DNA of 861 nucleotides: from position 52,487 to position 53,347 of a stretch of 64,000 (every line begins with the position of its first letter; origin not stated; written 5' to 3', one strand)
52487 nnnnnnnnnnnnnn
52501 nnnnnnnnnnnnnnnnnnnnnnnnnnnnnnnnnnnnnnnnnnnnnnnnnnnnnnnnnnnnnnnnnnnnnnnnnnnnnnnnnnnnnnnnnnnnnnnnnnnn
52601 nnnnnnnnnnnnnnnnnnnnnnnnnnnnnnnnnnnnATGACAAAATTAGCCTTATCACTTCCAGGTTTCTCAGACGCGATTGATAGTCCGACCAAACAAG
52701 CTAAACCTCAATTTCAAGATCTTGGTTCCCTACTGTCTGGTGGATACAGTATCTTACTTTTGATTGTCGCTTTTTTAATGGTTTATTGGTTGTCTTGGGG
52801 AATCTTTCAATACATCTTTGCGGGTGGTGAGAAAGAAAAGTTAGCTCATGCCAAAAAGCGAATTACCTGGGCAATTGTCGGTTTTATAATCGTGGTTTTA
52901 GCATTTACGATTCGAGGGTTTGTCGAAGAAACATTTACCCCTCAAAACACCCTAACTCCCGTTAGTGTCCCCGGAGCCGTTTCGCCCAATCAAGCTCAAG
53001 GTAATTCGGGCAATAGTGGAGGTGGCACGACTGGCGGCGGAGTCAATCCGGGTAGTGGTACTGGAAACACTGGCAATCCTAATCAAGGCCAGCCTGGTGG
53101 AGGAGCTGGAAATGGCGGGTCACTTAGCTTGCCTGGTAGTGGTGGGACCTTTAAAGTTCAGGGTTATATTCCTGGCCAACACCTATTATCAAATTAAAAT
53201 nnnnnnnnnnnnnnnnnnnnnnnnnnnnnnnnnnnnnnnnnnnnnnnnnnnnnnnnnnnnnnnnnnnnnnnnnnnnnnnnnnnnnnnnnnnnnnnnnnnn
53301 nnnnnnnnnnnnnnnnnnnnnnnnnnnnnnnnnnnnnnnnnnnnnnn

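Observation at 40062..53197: Tandemly duplicated three-gene surface module: TM-anchored unknown protein, pilin-like fusion, anchored subtilisin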

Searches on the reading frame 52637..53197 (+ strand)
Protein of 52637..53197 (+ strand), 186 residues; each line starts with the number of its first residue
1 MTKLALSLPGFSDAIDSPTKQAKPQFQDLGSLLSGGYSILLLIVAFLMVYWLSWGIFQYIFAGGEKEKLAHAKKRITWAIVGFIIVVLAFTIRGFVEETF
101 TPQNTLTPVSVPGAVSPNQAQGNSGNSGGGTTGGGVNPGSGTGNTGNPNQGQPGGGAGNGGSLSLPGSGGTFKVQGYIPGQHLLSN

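Call 3: search_protein_families(library=pfam, proteins=[window:52637-53197:+], max_evalue=1)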
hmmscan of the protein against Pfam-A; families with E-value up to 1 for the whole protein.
window:52637-53197:+ (186 aa): 5 families
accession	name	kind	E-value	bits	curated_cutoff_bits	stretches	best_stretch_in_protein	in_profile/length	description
PF18895.5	T4SS_pilin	-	4e-09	36.9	26.6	1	38-95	15-70/71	Type IV secretion system pilin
PF06664.17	WLS-like_TM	-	0.00034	20.5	28.3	1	33-105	148-222/247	Wntless-like, transmembrane domain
PF11377.13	DUF3180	-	0.047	14.4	28.4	1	42-113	1-68/135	Protein of unknown function (DUF3180)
PF01554.23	MatE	-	0.05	13.7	24.9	1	25-97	64-136/161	MatE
PF20563.3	DUF6773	-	0.21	11.9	27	1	39-100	53-112/163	Family of unknown function (DUF6773)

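Call 4: search_protein_families(library=ncbifam, proteins=[window:52637-53197:+], max_evalue=1)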
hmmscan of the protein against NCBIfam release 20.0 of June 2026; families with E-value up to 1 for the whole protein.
window:52637-53197:+ (186 aa): 5 families
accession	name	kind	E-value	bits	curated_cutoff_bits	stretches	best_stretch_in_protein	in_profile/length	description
NF045849.1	ICE_MMCAP2_0565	equivalog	2.4e-10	40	40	1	27-97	7-77/80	Mbov_0395 family pilin-like conjugal transfer protein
NF046050.1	CPBP_fam_MroQ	equivalog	0.01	15.2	270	1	38-102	46-108/243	intramembrane glutamic endopeptidase MroQ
NF035952.1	WxPxxD_TM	subfamily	0.017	14.7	70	1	37-107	127-191/234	WxPxxD family membrane protein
NF053724.1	Rv3103c_Nterm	equivalog_domain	0.024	14.6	50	1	38-53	15-30/69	Rv3103c family proline-rich protein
TIGR04554.1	3TM_mycoplas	hypoth_equivalog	0.05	13.9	40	1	38-91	5-52/105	TIGR04554 family membrane protein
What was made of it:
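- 52637..53197 (+): B3: stand-alone pilin with a Gly-rich tail. Its ATG overlaps the C2 stop (ATGA). PF18895 at 36.9 bits; NF045849 at 40.0 bits, equal to its cut-off (calls 3, 4).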

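Call 17: find_homologous_proteins(query=window:52637-53197:+)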
Query window:52637-53197:+ (186 aa): 12 proteins with E <= 0.001 among 673 candidates.
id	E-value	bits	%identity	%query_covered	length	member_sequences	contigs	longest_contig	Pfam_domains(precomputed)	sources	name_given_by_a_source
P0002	5.1e-116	403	100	100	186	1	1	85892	PF18895.6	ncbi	-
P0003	9.1e-27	112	44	67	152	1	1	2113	PF18895.6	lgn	-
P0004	5.4e-26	109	51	60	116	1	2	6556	PF18895.6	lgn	-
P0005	4.5e-23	100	54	58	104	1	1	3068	PF18895.6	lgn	-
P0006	1.5e-21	95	53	56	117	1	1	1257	PF18895.6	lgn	-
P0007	2.2e-21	94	49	54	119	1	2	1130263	PF18895.6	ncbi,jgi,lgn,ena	ncbi:MAG: pilin [Microgenomates group bacterium]|jgi:hypothetical protein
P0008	8.7e-21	93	53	56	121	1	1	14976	PF18895.6,PF06664.18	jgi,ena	-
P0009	9.2e-20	89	49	55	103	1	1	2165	PF18895.6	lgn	-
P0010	6.8e-19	86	46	60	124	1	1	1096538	PF18895.6,PF06664.18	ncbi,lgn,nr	ncbi:MAG: pilin [Candidatus Daviesbacteria bacterium]|nr:pilin [Candidatus Daviesbacteria bacterium]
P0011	1.5e-18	85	49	45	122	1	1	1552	PF18895.6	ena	-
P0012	4.1e-18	84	46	60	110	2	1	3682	PF18895.6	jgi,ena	-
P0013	3.7e-17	81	56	41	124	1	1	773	PF18895.6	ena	-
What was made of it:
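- On PF18895 T4SS_pilin (VirB2-like pilin of Patescibacteria): B1 is 667 aa and B2 is 729 aa. B3 is 186 aa. The 11 closest homologs are 103-152 aa (call 17).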

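Call 18: find_encoding_contigs(protein=P0007, flank=10000, max_places=2)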
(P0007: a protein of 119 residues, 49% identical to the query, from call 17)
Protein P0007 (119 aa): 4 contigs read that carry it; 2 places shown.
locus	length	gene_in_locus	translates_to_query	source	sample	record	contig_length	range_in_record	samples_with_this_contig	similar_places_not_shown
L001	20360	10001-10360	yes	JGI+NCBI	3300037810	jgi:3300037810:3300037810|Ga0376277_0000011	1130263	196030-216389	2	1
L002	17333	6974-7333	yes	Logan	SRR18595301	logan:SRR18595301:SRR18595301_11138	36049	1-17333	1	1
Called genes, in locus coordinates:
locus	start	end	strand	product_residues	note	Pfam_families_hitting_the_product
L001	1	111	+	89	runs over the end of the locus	PF18893:DUF5652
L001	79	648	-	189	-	PF01728:FtsJ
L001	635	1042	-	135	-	PF00293:NUDIX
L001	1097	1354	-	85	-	-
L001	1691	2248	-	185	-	PF18923:DUF5673 (weak)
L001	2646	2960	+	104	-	PF13392:HNH_3 (weak)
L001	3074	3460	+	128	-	PF00903:Glyoxalase, PF12681:Glyoxalase_2 (weak), PF13669:Glyoxalase_4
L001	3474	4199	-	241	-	PF00156:Pribosyltran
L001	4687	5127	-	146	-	PF01668:SmpB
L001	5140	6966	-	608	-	-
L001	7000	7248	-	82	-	PF18901:DUF5657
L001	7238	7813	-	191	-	PF03703:bPH_2 (weak)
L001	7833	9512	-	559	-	PF08486:SpoIID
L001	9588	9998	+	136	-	PF18895:T4SS_pilin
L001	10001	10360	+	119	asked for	PF18895:T4SS_pilin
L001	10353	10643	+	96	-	PF18895:T4SS_pilin (weak)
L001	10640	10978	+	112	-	PF18895:T4SS_pilin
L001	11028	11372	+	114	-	PF18895:T4SS_pilin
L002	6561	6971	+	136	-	PF18895:T4SS_pilin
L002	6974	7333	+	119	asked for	PF18895:T4SS_pilin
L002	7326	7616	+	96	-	PF18895:T4SS_pilin (weak)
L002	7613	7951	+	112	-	PF18895:T4SS_pilin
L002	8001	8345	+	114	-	PF18895:T4SS_pilin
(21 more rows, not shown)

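Call 19: find_encoding_contigs(protein=P0010, flank=10000, max_places=2)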
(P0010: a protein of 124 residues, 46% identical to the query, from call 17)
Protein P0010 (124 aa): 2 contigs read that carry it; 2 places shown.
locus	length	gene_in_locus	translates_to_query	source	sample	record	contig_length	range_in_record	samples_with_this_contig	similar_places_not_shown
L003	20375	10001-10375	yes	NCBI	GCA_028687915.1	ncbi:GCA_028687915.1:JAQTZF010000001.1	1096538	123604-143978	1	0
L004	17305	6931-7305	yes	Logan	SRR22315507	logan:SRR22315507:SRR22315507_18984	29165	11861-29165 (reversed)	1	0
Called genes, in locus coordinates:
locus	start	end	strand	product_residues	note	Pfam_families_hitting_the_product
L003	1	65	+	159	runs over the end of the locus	PF13302:Acetyltransf_3 (weak), PF13420:Acetyltransf_4 (weak), PF00583:Acetyltransf_1, PF13673:Acetyltransf_10, PF13508:Acetyltransf_7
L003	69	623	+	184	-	PF01928:CYTH (weak)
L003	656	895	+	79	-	PF18893:DUF5652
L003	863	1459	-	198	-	PF01728:FtsJ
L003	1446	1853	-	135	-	PF00293:NUDIX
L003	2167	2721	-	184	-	-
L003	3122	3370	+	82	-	-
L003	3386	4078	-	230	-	PF00156:Pribosyltran (weak)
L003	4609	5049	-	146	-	PF01668:SmpB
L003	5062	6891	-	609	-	-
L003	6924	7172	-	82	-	PF18901:DUF5657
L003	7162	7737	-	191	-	-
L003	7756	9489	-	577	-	PF08486:SpoIID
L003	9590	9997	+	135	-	PF18895:T4SS_pilin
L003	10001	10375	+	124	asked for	PF06664:WLS-like_TM (weak), PF18895:T4SS_pilin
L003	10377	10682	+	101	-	PF18895:T4SS_pilin (weak)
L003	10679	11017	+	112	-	PF18895:T4SS_pilin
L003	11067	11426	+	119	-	PF18895:T4SS_pilin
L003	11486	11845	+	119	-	PF18895:T4SS_pilin (weak)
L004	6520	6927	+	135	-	PF18895:T4SS_pilin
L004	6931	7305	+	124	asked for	PF06664:WLS-like_TM (weak), PF18895:T4SS_pilin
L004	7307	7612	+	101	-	PF18895:T4SS_pilin (weak)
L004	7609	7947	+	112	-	PF18895:T4SS_pilin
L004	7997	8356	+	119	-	PF18895:T4SS_pilin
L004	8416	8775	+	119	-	PF18895:T4SS_pilin (weak)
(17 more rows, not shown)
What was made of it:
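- On PF18895 T4SS_pilin (VirB2-like pilin of Patescibacteria): Relatives have arrays within about 10 kb of TraC-like and PrgI-like genes (calls 18, 19).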

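Call 73: find_encoding_contigs(protein=P0002, flank=10000, max_places=2)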
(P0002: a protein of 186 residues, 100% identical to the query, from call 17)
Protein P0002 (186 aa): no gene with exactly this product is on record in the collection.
